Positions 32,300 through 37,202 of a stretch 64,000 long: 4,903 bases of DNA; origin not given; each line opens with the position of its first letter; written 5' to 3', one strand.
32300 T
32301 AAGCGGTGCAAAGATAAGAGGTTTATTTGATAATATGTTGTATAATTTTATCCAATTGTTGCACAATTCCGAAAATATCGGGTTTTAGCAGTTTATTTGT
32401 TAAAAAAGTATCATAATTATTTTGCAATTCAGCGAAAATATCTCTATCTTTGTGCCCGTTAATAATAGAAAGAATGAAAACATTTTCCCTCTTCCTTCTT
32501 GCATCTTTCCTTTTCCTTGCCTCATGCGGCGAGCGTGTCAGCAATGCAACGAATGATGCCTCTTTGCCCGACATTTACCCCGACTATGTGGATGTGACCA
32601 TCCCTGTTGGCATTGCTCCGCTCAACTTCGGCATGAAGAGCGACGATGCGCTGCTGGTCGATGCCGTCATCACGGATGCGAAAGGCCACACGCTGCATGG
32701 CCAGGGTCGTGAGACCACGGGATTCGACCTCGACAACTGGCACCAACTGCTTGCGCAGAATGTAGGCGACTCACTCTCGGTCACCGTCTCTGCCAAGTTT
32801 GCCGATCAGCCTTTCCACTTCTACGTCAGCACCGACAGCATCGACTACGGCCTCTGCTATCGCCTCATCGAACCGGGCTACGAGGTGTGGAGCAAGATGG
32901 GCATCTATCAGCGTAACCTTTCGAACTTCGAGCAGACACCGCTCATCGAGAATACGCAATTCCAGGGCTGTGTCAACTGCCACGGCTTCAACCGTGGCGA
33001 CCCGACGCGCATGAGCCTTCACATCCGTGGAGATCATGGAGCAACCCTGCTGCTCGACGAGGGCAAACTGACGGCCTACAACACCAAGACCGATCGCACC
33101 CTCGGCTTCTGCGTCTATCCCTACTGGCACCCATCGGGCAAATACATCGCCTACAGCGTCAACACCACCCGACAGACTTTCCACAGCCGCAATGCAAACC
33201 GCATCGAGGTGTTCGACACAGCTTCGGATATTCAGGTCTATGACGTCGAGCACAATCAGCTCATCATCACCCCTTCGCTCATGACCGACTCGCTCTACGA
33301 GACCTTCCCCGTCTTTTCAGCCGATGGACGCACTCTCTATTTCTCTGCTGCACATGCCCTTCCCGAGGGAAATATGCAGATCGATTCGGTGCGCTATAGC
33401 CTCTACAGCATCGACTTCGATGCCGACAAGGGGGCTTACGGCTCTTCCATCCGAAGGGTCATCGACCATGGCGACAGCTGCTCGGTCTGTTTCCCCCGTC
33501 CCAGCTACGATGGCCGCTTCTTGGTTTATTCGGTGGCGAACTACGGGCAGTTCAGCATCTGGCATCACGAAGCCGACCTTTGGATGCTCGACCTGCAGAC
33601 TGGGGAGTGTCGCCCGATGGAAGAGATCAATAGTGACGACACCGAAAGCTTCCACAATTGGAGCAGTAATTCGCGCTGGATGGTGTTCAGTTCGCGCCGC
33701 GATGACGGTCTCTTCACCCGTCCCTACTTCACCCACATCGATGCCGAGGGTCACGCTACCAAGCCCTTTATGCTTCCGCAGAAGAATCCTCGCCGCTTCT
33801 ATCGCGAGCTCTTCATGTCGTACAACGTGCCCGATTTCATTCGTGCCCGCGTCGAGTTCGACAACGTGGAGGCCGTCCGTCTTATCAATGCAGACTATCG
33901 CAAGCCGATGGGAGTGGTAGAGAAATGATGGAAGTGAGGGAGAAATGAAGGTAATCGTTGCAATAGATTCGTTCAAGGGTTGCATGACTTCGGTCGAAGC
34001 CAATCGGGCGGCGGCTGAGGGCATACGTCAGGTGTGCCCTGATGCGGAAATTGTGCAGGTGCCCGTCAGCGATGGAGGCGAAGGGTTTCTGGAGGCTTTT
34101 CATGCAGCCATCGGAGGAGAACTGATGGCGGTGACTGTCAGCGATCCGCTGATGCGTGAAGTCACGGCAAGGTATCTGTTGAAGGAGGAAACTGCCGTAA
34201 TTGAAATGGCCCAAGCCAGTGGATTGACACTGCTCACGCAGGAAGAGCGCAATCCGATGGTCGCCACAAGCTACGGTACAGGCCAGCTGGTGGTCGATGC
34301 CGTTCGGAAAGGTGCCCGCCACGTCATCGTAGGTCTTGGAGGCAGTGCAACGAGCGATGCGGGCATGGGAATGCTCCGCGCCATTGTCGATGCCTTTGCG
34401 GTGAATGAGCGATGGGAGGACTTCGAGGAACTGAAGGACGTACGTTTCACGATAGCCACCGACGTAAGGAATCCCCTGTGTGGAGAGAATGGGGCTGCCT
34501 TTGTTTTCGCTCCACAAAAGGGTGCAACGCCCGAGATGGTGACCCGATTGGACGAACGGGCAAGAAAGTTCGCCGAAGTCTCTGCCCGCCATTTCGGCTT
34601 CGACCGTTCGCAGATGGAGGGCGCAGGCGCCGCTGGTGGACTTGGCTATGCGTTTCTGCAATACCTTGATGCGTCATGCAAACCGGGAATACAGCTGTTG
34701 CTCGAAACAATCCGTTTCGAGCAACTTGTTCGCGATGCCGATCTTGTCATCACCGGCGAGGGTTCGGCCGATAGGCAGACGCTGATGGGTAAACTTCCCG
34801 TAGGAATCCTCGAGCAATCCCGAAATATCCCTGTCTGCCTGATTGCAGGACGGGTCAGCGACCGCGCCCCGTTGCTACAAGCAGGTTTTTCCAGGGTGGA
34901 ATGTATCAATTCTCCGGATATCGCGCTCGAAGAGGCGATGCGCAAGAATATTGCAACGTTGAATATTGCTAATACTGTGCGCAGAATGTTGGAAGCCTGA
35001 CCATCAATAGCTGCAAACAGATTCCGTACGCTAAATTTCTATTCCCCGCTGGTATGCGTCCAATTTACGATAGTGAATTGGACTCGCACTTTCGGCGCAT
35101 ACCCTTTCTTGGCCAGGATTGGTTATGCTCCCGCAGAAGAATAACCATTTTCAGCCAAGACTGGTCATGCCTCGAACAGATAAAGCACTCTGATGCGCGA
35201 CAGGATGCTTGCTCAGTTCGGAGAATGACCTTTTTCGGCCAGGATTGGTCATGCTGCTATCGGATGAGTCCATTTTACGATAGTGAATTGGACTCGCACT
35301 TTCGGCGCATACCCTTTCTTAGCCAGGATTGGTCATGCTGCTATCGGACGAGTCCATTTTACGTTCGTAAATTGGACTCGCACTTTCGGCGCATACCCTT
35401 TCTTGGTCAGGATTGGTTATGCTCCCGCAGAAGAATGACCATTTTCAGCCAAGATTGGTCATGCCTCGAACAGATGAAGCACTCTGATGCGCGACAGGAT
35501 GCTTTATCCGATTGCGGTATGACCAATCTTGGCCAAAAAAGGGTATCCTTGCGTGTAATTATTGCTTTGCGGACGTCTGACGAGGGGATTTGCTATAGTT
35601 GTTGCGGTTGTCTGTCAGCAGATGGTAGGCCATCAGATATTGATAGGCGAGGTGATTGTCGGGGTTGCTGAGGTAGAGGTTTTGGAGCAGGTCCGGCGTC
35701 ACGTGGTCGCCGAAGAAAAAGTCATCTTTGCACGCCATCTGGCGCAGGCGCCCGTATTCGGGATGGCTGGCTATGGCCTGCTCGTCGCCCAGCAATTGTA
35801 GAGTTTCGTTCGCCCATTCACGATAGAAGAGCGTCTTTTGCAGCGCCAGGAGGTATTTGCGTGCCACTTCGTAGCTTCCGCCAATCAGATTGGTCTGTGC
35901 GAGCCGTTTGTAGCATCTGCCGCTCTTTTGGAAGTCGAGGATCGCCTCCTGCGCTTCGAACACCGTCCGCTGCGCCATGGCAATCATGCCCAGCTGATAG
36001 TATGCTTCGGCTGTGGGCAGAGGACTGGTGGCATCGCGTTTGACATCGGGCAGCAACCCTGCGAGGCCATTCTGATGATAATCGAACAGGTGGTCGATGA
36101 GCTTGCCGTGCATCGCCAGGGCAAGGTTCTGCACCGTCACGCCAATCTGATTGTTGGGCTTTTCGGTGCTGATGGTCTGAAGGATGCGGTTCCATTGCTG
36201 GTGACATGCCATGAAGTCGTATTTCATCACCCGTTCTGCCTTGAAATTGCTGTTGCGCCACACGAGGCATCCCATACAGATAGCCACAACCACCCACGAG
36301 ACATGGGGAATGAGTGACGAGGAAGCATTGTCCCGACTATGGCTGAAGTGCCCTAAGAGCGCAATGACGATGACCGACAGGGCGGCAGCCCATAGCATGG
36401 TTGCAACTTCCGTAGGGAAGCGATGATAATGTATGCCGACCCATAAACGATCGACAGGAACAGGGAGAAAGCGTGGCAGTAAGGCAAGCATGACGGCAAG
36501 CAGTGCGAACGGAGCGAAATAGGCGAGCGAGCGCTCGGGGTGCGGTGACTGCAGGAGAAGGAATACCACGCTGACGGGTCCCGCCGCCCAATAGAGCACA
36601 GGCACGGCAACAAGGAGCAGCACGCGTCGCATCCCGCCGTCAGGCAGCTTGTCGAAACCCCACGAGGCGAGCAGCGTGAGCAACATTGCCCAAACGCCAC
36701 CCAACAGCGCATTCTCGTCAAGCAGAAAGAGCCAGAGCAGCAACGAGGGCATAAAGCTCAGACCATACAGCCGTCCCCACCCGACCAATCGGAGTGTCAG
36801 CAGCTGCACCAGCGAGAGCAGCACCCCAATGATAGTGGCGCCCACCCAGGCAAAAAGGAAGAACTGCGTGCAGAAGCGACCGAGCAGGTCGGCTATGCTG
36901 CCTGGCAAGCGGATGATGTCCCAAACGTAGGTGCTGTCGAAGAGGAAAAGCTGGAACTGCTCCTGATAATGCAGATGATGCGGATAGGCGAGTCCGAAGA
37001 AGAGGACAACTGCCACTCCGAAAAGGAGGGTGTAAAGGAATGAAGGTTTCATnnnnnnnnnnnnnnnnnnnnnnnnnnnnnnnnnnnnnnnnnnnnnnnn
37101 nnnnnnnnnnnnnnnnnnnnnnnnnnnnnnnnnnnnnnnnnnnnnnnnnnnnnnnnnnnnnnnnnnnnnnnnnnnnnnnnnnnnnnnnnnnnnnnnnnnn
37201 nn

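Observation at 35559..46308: Candidate uncharacterised envelope system: SusC/SusD/small lipoprotein followed by membrane protein / CxxCH-propeller lipoprotein / membrane protein triad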

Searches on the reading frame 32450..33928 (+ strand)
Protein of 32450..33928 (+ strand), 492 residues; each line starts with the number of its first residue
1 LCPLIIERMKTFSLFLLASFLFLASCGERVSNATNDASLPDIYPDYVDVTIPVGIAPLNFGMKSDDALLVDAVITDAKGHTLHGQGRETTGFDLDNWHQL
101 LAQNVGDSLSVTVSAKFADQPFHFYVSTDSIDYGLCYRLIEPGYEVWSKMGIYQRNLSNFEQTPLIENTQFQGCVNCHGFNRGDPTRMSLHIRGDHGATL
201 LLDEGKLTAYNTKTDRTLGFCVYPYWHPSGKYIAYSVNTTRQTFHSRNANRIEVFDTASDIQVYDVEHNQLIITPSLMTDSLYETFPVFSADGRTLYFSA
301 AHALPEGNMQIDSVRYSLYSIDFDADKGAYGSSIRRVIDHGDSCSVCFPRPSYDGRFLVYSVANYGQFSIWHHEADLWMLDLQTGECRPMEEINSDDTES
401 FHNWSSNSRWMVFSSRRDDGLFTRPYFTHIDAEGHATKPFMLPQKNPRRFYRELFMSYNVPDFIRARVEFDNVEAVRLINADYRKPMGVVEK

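Call 11: search_protein_families(library=pfam, proteins=[window:32450-33928:+], max_evalue=0.001)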
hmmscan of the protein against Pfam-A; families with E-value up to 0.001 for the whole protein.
window:32450-33928:+ (492 aa): 1 family
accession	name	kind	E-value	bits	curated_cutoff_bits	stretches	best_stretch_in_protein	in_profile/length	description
PF07676.18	PD40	-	8.9e-11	41.9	20.9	1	283-311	10-36/38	WD40-like Beta Propeller Repeat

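Call 31: find_homologous_proteins(query=window:32450-33928:+, max_evalue=0.00001)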
Query window:32450-33928:+ (492 aa): 7969 proteins with E <= 0.00001 among 8000 candidates; the best 120 are listed.
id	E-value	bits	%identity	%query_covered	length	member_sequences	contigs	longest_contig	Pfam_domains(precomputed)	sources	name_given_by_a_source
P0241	0.0e+0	1144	100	98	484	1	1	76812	PF26549.1,PF26550.2,PF07676.19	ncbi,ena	-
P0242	6.4e-295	996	86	98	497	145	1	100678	PF26549.1,PF26550.2,PF07676.19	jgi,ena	-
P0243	3.8e-293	991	86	97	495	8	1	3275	PF26550.2,PF07676.19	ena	-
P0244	3.8e-290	981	84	99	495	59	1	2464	PF26549.1,PF26550.2,PF07676.19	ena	-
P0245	1.0e-286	969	83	98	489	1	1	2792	PF26549.1,PF26550.2,PF07676.19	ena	-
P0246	5.3e-278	941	80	100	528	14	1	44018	PF26549.1,PF26550.2,PF07676.19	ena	-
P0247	2.9e-270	915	81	95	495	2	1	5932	PF26550.2,PF07676.19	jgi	-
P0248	5.7e-264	894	77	98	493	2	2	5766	PF26549.1,PF26550.2,PF07676.19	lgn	-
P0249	1.4e-259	880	76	97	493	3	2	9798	PF26549.1,PF26550.2,PF07676.19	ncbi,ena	-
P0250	2.5e-235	800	71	95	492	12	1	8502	PF26549.1,PF26550.2,PF07676.19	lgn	-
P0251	5.1e-227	772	69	97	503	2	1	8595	PF26549.1,PF26550.2,PF07676.19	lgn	-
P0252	6.0e-227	772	68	95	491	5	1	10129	PF26549.1,PF26550.2,PF07676.19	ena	-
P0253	1.7e-226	771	69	98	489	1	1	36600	PF26549.1,PF26550.2,PF07676.19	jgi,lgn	-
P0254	3.9e-226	770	68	98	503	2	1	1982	PF26549.1,PF26550.2,PF07676.19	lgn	-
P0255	3.4e-225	766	68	95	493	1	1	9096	PF26549.1,PF26550.2,PF07676.19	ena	-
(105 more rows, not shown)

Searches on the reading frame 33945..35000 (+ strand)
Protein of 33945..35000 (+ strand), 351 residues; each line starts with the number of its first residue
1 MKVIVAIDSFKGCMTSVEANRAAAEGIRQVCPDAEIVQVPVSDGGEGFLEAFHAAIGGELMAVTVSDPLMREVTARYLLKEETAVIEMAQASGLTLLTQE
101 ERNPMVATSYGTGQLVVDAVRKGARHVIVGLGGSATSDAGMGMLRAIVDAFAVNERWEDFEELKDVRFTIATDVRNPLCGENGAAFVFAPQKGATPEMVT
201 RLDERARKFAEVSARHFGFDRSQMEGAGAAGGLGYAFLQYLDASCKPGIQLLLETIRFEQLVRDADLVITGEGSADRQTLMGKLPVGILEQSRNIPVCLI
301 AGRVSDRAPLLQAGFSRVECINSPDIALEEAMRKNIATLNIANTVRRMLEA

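Call 11: search_protein_families(library=pfam, proteins=[window:33945-35000:+], max_evalue=0.001)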
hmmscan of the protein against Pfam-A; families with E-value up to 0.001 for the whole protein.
window:33945-35000:+ (351 aa): 1 family
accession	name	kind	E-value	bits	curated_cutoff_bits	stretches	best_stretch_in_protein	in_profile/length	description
PF02595.20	Gly_kinase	-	4.1e-120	401.6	23.3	1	3-347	1-366/372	Glycerate kinase family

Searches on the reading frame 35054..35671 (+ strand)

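Call 11: search_protein_families(library=pfam, proteins=[window:35054-35671:+], max_evalue=0.001)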
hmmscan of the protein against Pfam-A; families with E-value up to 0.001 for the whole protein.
window:35054-35671:+ (205 aa): 1 family
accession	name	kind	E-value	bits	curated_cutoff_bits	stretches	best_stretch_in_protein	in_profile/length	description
PF23230.1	zf-C2H2_13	-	5.5e-05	23.7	27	0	7-34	23-50/59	C2H2-type zinc finger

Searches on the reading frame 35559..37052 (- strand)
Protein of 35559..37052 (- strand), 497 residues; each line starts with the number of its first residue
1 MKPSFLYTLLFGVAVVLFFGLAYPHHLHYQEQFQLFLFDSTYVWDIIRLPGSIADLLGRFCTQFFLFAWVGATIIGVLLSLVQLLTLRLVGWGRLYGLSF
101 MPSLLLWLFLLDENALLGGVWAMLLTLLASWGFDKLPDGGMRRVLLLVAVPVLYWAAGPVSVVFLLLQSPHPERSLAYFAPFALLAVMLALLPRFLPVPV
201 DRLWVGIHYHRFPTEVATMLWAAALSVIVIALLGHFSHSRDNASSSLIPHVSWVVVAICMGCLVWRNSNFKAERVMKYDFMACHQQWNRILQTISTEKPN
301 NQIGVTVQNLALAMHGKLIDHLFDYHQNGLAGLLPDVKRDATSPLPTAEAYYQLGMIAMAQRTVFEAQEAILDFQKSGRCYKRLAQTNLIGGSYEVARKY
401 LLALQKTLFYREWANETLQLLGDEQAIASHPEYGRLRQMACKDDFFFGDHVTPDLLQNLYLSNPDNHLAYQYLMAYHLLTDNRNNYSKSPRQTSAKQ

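Call 7: search_protein_families(library=pfam, proteins=[window:35559-37052:-], max_evalue=0.01)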
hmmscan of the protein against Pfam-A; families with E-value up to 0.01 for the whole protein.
window:35559-37052:- (497 aa): 2 families
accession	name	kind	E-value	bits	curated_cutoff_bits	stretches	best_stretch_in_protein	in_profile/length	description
PF19529.4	DUF6057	-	7.4e-139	464.7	29.8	1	6-488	8-489/569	Family of unknown function (DUF6057)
PF07168.17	Ureide_permease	-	0.00091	18.5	27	0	219-276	75-133/359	Ureide permease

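Call 8: search_protein_families(library=ncbifam, proteins=[window:35559-37052:-], max_evalue=0.01)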
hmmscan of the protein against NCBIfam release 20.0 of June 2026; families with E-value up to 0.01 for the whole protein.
window:35559-37052:- (497 aa): 0 families
